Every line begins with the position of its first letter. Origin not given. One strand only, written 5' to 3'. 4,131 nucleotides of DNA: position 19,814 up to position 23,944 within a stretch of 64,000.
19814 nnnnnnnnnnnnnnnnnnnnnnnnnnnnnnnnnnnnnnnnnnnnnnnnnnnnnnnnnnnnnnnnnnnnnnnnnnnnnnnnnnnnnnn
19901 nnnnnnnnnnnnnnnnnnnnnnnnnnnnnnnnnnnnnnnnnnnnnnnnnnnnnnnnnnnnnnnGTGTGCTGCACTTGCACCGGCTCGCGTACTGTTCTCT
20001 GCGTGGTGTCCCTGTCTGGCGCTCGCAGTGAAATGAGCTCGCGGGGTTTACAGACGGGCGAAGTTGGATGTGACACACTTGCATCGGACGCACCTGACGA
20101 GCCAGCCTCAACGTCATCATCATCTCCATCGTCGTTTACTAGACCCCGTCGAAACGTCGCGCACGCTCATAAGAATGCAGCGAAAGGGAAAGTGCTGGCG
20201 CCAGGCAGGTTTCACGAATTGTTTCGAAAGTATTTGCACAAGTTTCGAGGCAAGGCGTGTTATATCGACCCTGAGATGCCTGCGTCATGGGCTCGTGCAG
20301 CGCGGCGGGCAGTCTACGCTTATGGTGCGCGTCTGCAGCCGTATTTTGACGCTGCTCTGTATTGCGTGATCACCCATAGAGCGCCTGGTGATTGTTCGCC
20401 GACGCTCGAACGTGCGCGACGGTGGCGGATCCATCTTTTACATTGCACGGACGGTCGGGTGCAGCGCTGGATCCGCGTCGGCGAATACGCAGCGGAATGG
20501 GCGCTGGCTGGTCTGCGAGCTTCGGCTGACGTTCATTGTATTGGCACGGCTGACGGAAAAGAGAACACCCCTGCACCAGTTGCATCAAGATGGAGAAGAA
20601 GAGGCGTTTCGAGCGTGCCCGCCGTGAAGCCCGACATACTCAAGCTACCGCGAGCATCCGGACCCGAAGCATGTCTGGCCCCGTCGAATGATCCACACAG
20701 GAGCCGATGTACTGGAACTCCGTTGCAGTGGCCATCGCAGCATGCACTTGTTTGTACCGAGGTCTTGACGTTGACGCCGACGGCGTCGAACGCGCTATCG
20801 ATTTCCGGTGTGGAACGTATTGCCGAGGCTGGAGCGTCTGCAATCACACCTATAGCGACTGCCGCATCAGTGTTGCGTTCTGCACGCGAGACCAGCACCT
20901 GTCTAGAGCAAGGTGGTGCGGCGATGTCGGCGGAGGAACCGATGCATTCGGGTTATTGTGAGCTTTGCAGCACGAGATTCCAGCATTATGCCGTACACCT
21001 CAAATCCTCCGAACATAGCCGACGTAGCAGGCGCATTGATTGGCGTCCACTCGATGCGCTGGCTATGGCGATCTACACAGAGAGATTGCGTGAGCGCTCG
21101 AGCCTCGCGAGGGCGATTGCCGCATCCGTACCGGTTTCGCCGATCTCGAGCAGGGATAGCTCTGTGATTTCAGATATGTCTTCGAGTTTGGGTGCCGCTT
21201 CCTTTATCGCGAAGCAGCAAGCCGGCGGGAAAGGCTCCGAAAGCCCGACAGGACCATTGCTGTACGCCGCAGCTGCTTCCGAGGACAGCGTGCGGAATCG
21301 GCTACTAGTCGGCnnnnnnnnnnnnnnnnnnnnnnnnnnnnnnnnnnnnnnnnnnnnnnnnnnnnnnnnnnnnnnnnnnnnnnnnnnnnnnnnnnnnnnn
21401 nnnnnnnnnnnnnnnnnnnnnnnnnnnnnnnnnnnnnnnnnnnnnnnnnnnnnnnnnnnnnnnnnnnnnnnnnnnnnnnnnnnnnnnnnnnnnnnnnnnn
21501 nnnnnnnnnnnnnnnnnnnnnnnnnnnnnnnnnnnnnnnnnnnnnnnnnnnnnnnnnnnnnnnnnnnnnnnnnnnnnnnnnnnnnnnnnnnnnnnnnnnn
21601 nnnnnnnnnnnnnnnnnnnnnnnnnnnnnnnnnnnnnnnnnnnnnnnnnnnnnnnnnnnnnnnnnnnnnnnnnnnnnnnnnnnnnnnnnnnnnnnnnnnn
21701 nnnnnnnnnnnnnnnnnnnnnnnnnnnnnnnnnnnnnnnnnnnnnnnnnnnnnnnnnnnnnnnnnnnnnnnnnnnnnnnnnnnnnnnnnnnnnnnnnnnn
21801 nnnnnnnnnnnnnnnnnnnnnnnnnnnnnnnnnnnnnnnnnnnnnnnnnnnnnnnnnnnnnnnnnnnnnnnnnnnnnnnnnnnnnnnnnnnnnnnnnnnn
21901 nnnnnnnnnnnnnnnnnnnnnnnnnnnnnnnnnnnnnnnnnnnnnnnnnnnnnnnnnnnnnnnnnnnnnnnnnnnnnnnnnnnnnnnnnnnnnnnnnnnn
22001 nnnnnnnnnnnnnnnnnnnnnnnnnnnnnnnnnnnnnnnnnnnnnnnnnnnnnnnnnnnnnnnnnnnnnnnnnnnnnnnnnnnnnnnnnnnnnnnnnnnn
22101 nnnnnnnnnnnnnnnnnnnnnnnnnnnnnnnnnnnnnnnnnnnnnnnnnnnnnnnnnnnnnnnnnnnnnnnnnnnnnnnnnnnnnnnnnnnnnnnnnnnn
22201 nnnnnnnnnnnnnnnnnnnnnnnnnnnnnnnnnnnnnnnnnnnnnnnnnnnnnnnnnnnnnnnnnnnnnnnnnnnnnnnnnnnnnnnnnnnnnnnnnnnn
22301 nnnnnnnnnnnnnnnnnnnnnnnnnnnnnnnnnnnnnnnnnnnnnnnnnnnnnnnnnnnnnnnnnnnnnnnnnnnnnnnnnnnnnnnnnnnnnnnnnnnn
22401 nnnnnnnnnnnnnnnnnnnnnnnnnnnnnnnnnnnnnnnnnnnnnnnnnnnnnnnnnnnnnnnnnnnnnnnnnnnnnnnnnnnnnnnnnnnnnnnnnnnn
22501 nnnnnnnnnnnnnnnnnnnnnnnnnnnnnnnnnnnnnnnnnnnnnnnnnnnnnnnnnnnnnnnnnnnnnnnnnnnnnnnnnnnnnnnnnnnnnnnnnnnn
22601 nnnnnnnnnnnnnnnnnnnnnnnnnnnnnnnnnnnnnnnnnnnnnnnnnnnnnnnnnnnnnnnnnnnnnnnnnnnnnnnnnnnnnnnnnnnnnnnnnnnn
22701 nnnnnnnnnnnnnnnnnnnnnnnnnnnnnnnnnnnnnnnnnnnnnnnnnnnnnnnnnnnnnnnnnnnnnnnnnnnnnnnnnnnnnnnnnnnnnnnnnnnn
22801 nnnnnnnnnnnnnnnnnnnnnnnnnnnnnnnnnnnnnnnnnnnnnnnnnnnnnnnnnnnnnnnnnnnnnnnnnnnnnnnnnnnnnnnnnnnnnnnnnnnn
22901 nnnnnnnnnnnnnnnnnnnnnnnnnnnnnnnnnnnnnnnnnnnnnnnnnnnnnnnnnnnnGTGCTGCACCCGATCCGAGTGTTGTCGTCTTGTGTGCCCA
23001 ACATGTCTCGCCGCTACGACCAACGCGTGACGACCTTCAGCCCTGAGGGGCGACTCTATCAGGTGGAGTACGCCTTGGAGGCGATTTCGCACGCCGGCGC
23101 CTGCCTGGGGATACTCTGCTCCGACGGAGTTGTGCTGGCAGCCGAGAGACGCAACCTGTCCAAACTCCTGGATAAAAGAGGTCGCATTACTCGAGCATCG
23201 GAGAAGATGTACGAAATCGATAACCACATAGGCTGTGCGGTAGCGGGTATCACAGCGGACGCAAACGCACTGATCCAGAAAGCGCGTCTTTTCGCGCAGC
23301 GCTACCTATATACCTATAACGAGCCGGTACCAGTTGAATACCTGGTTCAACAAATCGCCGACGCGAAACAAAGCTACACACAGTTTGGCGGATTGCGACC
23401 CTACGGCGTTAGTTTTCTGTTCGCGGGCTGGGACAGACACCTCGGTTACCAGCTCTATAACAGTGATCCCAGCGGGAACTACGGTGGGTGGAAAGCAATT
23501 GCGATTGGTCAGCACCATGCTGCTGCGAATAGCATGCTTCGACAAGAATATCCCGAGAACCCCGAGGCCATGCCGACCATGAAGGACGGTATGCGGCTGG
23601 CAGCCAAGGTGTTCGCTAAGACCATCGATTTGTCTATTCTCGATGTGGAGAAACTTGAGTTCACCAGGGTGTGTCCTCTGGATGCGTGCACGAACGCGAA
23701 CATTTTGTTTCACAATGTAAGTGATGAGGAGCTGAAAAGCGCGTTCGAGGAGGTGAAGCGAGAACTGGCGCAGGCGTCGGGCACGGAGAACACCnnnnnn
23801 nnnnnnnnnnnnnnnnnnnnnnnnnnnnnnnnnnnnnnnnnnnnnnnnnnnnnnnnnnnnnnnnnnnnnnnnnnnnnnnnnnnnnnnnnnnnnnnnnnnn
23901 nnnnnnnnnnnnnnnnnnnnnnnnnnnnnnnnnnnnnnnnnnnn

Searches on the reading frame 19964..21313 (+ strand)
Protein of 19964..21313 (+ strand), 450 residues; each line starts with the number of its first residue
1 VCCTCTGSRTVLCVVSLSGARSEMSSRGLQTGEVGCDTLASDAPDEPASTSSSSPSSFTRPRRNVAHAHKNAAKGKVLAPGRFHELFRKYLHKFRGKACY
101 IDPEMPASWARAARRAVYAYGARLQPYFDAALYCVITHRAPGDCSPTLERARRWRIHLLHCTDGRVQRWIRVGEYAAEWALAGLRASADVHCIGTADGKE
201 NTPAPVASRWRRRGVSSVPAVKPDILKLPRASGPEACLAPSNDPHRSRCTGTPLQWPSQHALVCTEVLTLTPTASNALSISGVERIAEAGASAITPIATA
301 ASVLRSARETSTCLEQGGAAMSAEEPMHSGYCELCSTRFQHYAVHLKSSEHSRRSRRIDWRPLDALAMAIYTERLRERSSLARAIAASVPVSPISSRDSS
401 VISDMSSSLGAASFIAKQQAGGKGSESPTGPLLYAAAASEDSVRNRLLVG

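Call 23: search_protein_families(library=pfam, proteins=[window:19964-21313:+], max_evalue=0.001)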
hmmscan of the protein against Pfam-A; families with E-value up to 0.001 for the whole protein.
window:19964-21313:+ (450 aa): 1 family
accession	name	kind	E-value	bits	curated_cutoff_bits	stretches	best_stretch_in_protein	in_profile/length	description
PF07535.18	zf-DBF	-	1.6e-07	31.7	24.8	1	328-367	2-42/45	DBF zinc finger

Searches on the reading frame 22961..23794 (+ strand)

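Call 23: search_protein_families(library=pfam, proteins=[window:22961-23794:+], max_evalue=0.001)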
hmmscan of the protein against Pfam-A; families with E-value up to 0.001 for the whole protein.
window:22961-23794:+ (278 aa): 2 families
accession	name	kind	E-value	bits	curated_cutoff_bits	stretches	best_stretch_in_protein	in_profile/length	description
PF00227.31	Proteasome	-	7.5e-48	163.1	22.4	1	43-227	2-179/189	Proteasome subunit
PF10584.14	Proteasome_A_N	-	1.8e-13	50.3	27.7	1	19-41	1-23/23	Proteasome subunit A N-terminal signature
